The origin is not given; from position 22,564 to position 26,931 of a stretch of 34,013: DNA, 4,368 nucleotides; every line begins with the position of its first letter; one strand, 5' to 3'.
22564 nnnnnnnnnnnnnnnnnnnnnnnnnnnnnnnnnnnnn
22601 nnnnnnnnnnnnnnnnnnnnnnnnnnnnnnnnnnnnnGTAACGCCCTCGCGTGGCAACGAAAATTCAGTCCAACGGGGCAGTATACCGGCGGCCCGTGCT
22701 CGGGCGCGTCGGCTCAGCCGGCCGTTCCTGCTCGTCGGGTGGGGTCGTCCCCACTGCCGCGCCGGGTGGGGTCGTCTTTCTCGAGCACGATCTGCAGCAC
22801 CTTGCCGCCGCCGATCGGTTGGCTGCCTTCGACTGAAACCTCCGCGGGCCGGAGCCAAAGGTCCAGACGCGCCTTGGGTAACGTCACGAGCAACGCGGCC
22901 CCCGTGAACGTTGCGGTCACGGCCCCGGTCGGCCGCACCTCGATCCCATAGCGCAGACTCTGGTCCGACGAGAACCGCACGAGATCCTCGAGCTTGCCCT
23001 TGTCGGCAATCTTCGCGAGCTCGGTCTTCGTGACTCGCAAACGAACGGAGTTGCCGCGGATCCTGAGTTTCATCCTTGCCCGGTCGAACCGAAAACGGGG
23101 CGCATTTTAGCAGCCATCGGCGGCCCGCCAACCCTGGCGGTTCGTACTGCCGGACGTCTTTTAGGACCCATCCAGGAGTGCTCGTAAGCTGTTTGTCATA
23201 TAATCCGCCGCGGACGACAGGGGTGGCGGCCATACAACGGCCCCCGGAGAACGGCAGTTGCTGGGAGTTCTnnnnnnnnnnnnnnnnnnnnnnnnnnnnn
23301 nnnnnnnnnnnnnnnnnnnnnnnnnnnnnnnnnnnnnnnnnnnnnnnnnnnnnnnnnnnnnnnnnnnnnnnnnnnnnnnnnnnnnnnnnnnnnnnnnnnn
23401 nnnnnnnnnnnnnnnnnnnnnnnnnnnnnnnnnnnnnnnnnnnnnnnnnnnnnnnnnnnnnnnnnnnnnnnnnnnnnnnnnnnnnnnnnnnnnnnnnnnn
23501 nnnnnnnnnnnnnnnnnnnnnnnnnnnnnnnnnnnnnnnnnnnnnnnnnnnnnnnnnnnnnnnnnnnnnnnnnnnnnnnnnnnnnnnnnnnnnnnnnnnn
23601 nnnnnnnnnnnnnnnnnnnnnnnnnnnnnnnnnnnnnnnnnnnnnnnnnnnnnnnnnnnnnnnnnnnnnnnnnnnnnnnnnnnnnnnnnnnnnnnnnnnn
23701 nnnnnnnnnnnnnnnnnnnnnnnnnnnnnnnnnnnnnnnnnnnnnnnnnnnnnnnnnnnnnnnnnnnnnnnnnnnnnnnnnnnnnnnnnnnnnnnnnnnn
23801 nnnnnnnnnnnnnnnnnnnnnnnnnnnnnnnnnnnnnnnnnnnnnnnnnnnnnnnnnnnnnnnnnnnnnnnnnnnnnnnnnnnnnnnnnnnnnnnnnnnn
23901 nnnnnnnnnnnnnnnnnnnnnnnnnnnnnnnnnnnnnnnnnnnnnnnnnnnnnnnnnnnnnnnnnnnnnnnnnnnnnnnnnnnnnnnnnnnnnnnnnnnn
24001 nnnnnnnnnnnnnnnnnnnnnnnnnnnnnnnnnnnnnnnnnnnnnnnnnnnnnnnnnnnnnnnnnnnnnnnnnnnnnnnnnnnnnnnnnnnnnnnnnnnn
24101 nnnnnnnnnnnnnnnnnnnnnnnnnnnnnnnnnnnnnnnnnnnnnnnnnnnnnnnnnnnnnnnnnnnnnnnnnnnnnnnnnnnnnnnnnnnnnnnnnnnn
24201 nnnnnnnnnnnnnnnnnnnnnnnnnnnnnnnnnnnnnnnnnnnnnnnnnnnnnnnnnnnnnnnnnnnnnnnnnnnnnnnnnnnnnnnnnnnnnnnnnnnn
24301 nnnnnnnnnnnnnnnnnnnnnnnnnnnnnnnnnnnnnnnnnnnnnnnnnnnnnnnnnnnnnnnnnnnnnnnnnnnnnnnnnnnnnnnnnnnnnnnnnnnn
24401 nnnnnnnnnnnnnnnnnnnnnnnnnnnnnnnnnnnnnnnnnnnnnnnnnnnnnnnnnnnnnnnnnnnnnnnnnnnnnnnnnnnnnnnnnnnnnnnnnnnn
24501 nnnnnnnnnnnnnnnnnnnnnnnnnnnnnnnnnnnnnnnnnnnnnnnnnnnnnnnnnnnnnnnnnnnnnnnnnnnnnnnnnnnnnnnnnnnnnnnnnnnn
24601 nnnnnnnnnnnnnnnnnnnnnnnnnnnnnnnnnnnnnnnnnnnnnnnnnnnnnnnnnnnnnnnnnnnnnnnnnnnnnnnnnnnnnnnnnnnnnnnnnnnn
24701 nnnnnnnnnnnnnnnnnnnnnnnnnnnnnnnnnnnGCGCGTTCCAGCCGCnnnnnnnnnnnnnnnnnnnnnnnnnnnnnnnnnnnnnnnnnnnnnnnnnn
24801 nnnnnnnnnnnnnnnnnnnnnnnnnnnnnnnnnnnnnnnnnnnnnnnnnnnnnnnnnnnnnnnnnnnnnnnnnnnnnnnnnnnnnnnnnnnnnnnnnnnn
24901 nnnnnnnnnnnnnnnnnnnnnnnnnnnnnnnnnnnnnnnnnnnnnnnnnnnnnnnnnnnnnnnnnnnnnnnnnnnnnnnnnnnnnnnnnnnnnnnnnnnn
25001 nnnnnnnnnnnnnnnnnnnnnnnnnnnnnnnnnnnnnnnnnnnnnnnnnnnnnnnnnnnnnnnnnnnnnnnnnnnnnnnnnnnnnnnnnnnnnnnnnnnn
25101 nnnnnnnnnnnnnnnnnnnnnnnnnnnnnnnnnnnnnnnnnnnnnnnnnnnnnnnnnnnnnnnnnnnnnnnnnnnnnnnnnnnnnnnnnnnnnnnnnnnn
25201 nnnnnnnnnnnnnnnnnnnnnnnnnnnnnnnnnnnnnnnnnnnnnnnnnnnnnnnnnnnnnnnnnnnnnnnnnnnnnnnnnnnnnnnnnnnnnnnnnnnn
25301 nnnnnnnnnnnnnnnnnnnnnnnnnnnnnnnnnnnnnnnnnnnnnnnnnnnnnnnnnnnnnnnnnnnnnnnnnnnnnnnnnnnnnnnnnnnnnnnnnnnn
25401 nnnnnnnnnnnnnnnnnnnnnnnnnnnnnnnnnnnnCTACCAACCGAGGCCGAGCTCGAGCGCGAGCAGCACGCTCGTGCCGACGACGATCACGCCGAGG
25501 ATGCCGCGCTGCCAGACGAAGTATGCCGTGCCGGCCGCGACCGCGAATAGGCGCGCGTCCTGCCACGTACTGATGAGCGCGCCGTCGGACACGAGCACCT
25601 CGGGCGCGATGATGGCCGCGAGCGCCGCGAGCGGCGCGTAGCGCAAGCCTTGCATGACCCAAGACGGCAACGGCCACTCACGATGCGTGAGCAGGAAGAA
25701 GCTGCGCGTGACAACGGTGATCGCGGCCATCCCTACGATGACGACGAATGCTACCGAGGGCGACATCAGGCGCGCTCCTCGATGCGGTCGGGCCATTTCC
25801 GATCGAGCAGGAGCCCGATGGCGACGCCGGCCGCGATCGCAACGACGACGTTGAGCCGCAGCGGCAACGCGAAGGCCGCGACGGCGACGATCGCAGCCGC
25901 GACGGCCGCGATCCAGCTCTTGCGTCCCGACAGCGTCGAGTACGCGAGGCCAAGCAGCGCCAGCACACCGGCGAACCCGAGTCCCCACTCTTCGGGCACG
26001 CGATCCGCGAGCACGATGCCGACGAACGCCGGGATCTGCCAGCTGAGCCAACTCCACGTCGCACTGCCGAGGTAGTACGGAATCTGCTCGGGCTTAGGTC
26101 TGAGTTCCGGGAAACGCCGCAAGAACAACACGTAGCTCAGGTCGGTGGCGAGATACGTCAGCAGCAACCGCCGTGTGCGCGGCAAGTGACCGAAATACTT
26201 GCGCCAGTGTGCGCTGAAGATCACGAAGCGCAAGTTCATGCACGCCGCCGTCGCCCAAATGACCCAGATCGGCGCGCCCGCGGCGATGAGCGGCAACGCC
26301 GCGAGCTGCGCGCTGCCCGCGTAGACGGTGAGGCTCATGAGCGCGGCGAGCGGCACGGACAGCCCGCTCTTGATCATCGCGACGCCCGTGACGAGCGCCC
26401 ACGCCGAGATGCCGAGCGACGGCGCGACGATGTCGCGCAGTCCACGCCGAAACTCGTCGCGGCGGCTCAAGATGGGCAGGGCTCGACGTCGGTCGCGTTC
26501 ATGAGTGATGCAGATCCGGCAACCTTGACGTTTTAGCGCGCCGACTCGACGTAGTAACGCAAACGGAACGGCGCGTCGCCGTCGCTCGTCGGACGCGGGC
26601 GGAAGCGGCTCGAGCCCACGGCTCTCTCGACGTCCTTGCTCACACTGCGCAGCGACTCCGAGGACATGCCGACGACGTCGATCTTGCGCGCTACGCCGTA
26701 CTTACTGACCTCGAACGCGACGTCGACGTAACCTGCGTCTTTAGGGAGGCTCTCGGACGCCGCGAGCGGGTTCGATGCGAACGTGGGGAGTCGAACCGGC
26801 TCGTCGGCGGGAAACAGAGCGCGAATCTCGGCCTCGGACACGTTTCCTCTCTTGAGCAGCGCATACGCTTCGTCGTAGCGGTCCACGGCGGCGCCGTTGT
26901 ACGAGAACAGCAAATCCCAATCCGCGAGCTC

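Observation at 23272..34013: Mevalonate-pathway genes interleaved with hopanoid side-chain and transport genes in one neighbourhood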

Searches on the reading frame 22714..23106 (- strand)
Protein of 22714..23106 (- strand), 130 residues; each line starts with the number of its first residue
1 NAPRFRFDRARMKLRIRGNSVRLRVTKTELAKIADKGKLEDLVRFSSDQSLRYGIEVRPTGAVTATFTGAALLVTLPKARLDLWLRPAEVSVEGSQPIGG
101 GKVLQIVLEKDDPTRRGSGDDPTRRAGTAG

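Call 10: search_protein_families(library=pfam, proteins=[window:22714-23106:-], max_evalue=0.001)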
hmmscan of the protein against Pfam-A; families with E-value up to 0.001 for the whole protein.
window:22714-23106:- (130 aa): 1 family
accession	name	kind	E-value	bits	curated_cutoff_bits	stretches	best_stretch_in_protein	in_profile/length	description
PF22668.1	DUF7009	-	8.9e-22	78.1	27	1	12-111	1-100/119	Family of unknown function (DUF7009)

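Call 59: search_protein_families(library=ncbifam, proteins=[window:22714-23106:-], max_evalue=0.00001)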
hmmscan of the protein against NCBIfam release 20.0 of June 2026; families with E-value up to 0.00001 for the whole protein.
window:22714-23106:- (130 aa): 0 families

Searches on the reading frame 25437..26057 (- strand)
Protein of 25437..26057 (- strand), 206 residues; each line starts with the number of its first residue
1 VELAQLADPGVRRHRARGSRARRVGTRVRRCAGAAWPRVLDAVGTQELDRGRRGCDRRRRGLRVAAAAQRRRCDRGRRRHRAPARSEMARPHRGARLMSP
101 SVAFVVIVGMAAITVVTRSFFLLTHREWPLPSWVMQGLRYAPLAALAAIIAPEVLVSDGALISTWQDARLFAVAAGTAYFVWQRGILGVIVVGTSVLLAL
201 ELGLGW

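Call 4: search_protein_families(library=pfam, proteins=[window:25437-26057:-], max_evalue=0.01)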
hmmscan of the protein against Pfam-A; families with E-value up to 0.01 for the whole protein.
window:25437-26057:- (206 aa): 1 family
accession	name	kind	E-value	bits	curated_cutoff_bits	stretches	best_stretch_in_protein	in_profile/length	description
PF05437.17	AzlD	-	2.4e-21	76.2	23.7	1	104-200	2-98/99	Branched-chain amino acid transport protein (AzlD)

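Call 5: search_protein_families(library=ncbifam, proteins=[window:25437-26057:-], max_evalue=0.01)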
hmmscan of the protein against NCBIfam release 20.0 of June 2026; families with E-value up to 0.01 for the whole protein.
window:25437-26057:- (206 aa): 0 families

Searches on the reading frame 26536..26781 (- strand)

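Call 39: search_protein_families(library=pfam, proteins=[window:26536-26781:-], max_evalue=10)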
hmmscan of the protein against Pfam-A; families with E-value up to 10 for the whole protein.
seq(82 aa): 1 family
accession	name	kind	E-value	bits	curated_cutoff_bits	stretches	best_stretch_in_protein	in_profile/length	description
PF03544.19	TonB_C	-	0.021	15.7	24.6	1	16-66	15-63/79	Gram-negative bacterial TonB protein C-terminal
